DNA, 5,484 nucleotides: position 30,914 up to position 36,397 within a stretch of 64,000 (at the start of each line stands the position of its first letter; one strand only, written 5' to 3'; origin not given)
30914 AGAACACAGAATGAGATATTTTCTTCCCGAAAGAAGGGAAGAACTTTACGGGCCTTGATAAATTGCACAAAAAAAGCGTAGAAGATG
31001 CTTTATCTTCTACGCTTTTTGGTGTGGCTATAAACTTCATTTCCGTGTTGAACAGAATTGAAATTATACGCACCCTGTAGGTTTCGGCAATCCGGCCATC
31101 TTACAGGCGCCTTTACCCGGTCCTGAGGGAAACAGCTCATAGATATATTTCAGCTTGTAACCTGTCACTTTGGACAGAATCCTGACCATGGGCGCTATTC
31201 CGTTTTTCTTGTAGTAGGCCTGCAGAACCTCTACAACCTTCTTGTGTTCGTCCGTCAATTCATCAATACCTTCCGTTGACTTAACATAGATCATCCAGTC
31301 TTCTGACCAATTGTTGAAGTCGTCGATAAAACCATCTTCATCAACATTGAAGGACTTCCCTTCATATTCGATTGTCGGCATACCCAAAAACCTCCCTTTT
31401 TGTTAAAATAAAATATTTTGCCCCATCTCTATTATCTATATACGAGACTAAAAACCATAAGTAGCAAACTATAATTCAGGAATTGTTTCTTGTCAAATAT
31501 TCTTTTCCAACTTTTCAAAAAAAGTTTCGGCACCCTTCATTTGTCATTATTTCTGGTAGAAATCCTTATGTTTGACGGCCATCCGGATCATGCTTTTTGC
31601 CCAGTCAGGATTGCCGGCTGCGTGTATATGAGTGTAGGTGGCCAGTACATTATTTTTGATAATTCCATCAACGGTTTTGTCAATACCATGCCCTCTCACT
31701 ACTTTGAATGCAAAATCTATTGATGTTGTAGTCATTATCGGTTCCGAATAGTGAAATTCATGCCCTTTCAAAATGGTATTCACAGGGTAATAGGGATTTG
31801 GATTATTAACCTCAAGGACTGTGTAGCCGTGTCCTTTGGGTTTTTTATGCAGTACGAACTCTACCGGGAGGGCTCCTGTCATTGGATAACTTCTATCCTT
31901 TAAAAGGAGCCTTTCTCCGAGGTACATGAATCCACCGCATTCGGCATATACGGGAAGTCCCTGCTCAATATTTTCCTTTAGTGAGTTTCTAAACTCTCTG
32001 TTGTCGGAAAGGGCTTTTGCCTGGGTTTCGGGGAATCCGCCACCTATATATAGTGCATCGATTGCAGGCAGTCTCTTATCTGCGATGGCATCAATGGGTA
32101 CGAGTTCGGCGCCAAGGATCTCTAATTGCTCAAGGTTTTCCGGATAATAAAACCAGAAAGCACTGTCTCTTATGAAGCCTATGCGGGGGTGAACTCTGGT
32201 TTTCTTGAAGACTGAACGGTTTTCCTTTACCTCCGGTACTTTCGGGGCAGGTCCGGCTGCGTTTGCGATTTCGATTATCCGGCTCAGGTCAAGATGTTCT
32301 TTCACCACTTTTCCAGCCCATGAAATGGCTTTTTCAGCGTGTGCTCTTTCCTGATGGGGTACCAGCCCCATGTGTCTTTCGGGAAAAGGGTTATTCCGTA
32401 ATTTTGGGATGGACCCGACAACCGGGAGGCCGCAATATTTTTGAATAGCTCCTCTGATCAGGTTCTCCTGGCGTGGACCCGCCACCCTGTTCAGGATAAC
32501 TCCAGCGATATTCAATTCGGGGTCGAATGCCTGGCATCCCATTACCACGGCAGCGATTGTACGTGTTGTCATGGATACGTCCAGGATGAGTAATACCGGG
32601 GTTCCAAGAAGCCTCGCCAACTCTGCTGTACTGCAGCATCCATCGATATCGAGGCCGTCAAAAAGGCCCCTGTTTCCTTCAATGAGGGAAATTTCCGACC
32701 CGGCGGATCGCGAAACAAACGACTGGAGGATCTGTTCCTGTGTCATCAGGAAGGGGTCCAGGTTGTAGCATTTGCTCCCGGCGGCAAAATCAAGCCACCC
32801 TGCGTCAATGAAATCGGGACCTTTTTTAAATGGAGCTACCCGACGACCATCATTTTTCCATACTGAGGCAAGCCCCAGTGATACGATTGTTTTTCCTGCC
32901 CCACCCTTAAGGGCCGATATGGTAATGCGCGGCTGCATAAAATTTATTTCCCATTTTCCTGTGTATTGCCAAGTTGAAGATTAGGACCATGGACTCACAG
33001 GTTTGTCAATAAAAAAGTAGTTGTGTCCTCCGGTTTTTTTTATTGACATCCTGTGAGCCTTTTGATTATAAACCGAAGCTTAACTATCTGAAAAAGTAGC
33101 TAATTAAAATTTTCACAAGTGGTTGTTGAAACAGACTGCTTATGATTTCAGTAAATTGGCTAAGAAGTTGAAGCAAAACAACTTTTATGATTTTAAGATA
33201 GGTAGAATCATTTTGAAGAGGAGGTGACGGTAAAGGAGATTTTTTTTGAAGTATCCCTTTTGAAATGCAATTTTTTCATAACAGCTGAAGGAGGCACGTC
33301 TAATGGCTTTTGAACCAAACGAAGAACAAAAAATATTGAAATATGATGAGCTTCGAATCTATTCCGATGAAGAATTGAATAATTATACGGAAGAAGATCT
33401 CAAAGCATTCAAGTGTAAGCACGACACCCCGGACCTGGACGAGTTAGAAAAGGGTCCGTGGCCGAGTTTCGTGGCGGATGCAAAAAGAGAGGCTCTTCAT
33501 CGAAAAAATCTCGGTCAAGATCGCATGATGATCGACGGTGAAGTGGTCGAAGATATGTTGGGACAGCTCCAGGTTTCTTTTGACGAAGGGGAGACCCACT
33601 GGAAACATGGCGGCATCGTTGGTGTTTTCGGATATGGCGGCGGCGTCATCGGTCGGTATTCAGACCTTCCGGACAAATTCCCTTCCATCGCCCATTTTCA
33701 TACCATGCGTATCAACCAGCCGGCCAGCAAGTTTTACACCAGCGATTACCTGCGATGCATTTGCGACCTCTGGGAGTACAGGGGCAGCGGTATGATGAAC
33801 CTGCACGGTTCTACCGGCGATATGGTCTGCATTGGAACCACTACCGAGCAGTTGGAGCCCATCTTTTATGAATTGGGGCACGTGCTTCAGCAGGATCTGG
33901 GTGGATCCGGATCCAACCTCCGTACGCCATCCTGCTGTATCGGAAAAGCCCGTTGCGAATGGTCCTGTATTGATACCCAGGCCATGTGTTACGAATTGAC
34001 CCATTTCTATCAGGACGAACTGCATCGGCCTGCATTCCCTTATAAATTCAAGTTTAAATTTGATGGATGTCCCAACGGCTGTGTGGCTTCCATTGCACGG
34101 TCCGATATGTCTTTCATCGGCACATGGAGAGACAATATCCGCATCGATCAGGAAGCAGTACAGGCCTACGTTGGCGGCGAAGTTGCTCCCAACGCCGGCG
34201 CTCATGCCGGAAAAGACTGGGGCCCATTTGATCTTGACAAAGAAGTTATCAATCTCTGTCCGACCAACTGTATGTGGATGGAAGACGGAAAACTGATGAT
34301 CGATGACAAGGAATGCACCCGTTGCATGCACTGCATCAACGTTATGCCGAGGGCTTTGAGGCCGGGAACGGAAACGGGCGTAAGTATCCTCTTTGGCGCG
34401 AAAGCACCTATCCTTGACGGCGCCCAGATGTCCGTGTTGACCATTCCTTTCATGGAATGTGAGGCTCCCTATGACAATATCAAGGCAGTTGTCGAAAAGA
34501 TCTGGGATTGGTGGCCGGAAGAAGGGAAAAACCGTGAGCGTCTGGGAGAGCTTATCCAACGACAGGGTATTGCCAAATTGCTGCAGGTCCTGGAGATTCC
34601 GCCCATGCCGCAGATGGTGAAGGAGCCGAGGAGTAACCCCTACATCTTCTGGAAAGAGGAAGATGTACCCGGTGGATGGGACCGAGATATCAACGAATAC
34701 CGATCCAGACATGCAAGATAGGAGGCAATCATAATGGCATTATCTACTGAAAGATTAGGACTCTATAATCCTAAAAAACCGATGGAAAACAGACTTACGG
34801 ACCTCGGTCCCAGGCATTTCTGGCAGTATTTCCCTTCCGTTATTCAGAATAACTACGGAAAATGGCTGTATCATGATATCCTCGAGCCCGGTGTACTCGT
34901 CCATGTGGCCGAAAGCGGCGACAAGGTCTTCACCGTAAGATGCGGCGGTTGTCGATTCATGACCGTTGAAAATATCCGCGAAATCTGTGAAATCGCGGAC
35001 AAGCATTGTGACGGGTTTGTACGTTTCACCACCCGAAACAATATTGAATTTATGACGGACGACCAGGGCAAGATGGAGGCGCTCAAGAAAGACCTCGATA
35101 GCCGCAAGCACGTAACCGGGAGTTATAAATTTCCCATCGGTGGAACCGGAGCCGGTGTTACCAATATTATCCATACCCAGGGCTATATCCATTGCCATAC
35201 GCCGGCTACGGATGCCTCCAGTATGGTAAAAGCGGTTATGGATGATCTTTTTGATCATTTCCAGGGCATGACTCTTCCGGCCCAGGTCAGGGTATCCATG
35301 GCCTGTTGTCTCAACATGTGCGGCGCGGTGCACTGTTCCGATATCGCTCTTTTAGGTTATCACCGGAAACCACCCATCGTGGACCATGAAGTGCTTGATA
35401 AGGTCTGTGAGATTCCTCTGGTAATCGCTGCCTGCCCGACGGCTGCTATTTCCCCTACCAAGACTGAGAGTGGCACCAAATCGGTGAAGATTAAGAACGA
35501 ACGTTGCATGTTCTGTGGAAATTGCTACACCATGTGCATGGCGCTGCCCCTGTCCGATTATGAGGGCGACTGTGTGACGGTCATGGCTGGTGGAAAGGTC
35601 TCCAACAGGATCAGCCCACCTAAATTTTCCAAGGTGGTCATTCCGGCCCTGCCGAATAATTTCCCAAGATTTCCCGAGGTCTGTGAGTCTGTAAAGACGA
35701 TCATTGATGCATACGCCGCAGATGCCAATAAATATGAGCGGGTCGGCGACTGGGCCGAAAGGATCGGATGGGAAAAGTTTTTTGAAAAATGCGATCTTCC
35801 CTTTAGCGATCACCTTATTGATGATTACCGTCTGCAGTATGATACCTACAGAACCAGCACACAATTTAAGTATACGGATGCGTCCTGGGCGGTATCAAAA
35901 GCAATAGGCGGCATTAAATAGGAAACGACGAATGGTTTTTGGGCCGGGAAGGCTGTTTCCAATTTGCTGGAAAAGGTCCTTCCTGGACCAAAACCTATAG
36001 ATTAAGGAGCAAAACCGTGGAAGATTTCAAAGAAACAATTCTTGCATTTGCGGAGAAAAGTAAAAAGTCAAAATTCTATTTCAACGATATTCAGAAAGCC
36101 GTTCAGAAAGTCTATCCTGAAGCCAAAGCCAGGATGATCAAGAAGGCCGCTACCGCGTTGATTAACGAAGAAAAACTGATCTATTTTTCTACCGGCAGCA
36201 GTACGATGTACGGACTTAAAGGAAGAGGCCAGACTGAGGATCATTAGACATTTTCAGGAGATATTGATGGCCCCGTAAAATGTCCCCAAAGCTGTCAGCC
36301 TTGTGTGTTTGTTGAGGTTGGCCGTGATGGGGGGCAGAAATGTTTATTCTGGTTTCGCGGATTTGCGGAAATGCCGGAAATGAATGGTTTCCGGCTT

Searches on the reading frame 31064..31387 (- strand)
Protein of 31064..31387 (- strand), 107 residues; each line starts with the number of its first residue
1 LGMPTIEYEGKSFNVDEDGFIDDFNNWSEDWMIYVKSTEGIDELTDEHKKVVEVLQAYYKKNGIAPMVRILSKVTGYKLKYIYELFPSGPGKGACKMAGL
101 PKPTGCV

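Call 90: search_protein_families(library=pfam, proteins=[window:31064-31387:-], max_evalue=0.00001)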
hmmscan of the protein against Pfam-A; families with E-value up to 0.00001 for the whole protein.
window:31064-31387:- (107 aa): 1 family
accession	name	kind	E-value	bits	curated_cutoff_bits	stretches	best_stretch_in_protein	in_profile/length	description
PF04358.19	DsrC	-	4e-35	120.9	24.9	1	8-107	2-107/107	DsrC like protein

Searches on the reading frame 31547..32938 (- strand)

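Call 90: search_protein_families(library=pfam, proteins=[window:31547-32938:-], max_evalue=0.00001)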
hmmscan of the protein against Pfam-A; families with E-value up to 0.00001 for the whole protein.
window:31547-32938:- (463 aa): 3 families
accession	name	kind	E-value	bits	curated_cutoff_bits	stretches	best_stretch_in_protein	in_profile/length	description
PF07685.20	GATase_3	-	4.6e-39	134.5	27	1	252-442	1-193/196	CobB/CobQ-like glutamine amidotransferase domain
PF01656.29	CbiA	-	2.8e-17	63.3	25.4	1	5-181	1-113/125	CobQ/CobB/MinD/ParA nucleotide binding domain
PF13500.12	AAA_26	-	1.3e-15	58.2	27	1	76-181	94-192/198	AAA domain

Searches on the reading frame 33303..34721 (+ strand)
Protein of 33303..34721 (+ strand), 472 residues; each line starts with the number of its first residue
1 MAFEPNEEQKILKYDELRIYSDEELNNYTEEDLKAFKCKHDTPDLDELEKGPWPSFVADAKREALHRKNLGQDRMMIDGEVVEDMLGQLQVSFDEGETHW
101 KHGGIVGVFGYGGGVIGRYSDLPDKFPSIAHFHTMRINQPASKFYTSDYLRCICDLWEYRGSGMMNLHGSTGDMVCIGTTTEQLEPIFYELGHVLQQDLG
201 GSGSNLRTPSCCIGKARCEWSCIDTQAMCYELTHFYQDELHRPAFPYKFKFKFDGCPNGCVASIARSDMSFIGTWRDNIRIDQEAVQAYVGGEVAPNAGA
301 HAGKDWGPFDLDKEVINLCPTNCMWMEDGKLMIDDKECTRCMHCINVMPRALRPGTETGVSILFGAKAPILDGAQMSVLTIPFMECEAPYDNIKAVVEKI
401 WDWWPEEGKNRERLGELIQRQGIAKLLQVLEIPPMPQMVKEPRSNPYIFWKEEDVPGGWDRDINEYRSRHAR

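Call 90: search_protein_families(library=pfam, proteins=[window:33303-34721:+], max_evalue=0.00001)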
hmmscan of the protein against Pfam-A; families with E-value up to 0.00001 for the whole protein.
window:33303-34721:+ (472 aa): 1 family
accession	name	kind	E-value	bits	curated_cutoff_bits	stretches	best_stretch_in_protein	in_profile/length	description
PF01077.27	NIR_SIR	-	1.4e-38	132.3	27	1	202-431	1-151/158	Nitrite and sulphite reductase 4Fe-4S domain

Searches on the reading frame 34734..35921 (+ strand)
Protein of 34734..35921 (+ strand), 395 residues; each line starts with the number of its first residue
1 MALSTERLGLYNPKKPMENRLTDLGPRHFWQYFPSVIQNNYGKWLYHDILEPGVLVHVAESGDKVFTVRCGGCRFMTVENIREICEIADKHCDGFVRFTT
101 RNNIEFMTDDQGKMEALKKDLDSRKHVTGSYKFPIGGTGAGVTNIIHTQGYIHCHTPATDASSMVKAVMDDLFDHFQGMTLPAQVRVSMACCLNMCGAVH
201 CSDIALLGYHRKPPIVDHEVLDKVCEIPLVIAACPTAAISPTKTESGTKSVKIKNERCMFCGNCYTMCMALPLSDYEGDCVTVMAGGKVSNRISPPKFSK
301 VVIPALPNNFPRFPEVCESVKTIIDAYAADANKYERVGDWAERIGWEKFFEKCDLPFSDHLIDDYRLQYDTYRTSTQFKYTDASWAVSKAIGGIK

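Call 90: search_protein_families(library=pfam, proteins=[window:34734-35921:+], max_evalue=0.00001)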
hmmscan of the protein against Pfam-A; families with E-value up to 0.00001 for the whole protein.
window:34734-35921:+ (395 aa): 3 families
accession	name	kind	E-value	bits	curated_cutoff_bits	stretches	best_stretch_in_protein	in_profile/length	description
PF01077.27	NIR_SIR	-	1.7e-32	112.5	27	1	139-358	2-155/158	Nitrite and sulphite reductase 4Fe-4S domain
PF03460.22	NIR_SIR_ferr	-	3.2e-13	49.6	24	1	59-122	3-67/69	Nitrite/Sulfite reductase ferredoxin-like half domain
PF12838.12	Fer4_7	-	4.6e-06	27.4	27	1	232-269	10-49/52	4Fe-4S dicluster domain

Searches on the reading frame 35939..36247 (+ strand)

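Call 3: search_protein_families(library=pfam, proteins=[window:35939-36247:+], max_evalue=0.1)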
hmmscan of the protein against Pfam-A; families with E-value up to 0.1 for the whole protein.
window:35939-36247:+ (102 aa): 2 families
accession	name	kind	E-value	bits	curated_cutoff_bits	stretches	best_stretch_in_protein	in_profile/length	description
PF08679.17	DsrD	-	2.8e-26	92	24.2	1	31-96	2-65/65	Dissimilatory sulfite reductase D (DsrD)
PF15647.12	Tox-REase-3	-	0.022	15.5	25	1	22-68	54-100/102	Restriction endonuclease fold toxin 3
